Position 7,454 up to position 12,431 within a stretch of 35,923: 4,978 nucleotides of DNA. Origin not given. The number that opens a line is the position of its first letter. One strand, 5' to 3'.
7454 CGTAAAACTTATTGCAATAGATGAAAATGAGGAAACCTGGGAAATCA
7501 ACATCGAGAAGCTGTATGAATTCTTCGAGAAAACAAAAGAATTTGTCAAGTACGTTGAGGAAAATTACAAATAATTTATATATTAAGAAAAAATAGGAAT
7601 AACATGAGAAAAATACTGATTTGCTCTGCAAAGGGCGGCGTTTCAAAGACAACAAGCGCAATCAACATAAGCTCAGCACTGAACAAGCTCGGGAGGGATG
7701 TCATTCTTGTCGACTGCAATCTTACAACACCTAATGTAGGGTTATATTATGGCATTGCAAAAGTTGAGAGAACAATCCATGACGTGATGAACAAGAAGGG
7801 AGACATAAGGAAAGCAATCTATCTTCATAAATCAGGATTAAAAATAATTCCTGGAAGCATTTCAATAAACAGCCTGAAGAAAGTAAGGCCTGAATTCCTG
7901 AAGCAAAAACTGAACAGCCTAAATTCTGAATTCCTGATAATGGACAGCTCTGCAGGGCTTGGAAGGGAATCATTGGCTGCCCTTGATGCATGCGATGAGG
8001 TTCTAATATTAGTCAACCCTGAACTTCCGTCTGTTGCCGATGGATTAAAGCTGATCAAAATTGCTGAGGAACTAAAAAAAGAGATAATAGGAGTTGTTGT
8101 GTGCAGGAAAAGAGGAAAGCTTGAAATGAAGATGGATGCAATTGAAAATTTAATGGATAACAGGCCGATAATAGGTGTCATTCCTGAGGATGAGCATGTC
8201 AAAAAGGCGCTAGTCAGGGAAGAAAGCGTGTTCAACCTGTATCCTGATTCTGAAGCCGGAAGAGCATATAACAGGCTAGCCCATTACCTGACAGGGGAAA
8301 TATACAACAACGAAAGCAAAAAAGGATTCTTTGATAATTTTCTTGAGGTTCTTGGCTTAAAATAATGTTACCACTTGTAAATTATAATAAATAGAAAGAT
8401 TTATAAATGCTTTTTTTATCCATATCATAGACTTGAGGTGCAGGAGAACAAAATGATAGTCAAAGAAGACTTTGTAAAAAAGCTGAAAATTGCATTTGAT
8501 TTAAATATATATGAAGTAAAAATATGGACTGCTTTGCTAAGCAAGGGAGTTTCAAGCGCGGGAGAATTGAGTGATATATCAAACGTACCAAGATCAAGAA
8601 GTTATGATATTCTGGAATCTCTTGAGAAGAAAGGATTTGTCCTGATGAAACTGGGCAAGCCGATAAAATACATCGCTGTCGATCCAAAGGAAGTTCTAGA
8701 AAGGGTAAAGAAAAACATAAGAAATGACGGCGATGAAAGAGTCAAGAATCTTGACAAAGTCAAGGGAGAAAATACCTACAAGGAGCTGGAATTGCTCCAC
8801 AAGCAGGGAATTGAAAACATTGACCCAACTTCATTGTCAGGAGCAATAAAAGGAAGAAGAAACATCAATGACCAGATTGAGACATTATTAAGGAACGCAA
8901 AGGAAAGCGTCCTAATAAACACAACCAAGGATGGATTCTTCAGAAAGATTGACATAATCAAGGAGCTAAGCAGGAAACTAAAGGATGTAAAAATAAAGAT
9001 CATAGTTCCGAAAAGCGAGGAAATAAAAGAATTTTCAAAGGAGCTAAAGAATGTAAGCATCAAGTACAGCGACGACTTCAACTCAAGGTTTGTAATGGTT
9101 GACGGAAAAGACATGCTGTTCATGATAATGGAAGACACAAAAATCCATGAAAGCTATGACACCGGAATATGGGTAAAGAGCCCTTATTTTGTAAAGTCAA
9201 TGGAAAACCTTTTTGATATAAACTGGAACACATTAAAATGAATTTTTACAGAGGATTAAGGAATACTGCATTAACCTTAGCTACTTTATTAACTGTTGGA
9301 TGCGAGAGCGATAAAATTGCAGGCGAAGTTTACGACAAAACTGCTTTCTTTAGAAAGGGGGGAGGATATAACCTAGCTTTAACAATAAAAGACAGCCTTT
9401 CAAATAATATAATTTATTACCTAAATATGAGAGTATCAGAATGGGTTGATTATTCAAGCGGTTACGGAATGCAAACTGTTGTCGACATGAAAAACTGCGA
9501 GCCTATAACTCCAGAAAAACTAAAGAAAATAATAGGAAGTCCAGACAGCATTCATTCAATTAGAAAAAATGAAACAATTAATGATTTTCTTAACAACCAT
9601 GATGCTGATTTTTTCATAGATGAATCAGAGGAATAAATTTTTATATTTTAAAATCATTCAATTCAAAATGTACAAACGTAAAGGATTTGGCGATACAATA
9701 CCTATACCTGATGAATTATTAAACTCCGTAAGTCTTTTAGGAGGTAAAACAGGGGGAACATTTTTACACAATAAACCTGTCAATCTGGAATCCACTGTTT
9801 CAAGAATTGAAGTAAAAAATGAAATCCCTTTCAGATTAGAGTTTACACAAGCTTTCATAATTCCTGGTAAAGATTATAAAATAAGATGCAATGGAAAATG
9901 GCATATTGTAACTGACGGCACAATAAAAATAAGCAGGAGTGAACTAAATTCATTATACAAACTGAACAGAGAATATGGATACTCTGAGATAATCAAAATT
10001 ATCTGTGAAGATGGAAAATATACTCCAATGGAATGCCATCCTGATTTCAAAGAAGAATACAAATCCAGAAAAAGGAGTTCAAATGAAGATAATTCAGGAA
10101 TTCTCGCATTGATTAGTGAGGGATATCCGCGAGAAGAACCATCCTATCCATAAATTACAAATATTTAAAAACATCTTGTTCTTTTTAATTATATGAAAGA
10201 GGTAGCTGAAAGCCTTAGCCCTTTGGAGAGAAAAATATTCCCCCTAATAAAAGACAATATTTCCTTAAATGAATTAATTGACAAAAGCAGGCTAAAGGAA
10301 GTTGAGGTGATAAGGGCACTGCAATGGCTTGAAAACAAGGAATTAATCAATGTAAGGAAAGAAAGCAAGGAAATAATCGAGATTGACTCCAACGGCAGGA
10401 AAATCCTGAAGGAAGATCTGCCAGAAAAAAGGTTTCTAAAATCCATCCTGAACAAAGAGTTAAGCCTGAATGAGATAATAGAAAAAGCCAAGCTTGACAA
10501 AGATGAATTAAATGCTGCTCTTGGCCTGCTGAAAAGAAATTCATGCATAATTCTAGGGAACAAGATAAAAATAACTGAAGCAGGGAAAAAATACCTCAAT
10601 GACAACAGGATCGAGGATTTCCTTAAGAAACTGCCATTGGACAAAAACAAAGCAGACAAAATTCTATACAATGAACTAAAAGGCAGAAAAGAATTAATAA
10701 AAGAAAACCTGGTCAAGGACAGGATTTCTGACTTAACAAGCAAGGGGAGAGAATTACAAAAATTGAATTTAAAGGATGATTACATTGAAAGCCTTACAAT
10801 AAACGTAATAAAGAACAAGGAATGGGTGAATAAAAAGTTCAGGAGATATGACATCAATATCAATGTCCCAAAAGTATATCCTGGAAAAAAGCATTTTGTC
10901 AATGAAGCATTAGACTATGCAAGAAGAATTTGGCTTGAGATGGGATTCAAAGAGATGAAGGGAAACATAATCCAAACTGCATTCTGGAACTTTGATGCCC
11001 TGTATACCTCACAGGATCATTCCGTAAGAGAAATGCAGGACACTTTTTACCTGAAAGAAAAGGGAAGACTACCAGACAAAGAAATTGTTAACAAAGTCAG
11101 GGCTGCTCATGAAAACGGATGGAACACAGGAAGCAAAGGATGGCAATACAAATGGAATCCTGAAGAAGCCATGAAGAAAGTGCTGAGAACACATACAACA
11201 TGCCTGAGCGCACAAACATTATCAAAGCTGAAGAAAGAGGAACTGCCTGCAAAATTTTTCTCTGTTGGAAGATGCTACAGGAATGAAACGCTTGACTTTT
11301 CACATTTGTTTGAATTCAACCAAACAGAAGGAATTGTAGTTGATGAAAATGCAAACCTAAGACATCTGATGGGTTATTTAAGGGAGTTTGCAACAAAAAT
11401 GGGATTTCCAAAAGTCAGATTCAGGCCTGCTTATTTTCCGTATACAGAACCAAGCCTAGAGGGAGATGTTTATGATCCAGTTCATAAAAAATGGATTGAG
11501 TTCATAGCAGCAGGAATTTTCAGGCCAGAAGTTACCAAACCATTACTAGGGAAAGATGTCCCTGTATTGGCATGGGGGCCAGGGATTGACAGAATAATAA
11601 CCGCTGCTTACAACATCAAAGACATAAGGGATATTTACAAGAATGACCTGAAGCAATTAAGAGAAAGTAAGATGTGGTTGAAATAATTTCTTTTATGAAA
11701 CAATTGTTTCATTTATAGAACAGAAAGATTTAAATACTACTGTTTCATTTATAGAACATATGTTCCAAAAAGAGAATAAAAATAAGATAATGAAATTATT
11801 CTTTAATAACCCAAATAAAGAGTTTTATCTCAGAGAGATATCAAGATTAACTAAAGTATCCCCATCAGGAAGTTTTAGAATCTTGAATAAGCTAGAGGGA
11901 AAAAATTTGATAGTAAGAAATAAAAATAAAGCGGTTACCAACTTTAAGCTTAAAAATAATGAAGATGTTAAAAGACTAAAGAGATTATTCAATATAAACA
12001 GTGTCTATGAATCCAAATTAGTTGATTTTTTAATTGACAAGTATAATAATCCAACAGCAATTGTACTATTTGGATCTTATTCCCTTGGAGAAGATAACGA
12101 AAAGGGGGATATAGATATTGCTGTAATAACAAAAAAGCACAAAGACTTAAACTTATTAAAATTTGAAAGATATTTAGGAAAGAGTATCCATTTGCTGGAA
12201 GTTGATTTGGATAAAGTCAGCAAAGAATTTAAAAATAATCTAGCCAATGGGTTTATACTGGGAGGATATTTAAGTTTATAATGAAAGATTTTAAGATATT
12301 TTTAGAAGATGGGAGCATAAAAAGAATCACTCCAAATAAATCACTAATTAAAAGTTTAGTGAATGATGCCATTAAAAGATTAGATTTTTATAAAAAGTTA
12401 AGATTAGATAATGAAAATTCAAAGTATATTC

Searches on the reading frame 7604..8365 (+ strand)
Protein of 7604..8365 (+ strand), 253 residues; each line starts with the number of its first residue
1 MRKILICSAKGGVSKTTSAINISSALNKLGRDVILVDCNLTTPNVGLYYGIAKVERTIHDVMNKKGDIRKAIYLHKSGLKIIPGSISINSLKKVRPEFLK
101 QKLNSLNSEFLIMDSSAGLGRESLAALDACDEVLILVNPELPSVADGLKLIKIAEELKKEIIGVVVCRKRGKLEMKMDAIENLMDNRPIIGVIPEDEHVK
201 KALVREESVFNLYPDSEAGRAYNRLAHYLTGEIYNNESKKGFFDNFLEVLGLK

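Call 16: search_protein_families(library=pfam, proteins=[window:7604-8365:+], max_evalue=0.001)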
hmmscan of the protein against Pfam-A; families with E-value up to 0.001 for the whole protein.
window:7604-8365:+ (253 aa): 5 families
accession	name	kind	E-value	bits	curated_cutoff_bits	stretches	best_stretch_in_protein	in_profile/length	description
PF01656.29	CbiA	-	6.8e-20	71.7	25.4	1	4-208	1-124/125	CobQ/CobB/MinD/ParA nucleotide binding domain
PF13614.12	AAA_31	-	3.6e-18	66.6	27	1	1-160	1-170/177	AAA domain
PF10609.15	ParA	-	1.3e-13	51.4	27.1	1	2-227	4-243/246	NUBPL iron-transfer P-loop NTPase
PF00142.24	Fer4_NifH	-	8.3e-11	42.3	25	2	161-229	175-244/271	4Fe-4S iron sulfur cluster binding proteins, NifH/frxC family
PF06564.18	CBP_BcsQ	-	2e-06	28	21.3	1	1-227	1-231/234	Cellulose biosynthesis protein BcsQ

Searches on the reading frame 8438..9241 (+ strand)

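Call 17: search_protein_families(library=pfam, proteins=[window:8438-9241:+], max_evalue=0.001)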
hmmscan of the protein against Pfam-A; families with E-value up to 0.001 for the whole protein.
window:8438-9241:+ (267 aa): 2 families
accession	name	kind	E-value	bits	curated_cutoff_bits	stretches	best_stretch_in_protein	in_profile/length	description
PF01978.25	TrmB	-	1.8e-18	66.6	25.6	1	16-84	1-68/68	Sugar-specific transcriptional regulator TrmB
PF11495.14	Regulator_TrmB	-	6.5e-09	35.8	22.2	1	137-264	5-130/233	Archaeal transcriptional regulator TrmB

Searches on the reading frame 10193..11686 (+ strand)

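Call 17: search_protein_families(library=pfam, proteins=[window:10193-11686:+], max_evalue=0.001)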
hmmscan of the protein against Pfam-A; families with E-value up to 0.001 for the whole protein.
window:10193-11686:+ (497 aa): 3 families
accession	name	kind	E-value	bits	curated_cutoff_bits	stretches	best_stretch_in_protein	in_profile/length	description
PF01409.25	tRNA-synt_2d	-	3.2e-81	272.9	19.8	1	219-491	2-245/246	tRNA synthetases class II core domain (F)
PF10771.15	DUF2582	-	8.8e-05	23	24.2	0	87-121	20-54/65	Winged helix-turn-helix domain (DUF2582)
PF00152.25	tRNA-synt_2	-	0.0005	19.7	25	0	354-379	93-118/308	tRNA synthetases class II (D, K and N)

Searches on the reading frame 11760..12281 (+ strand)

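Call 17: search_protein_families(library=pfam, proteins=[window:11760-12281:+], max_evalue=0.001)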
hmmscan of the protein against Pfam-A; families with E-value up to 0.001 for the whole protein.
window:11760-12281:+ (173 aa): 2 families
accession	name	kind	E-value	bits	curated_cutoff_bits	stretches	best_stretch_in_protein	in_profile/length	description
PF01909.29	NTP_transf_2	-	7e-11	42.8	21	1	85-150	2-71/93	Nucleotidyltransferase domain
PF18765.7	Polbeta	-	2.8e-09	37.5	26.9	1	92-154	7-70/93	Polymerase beta, Nucleotidyltransferase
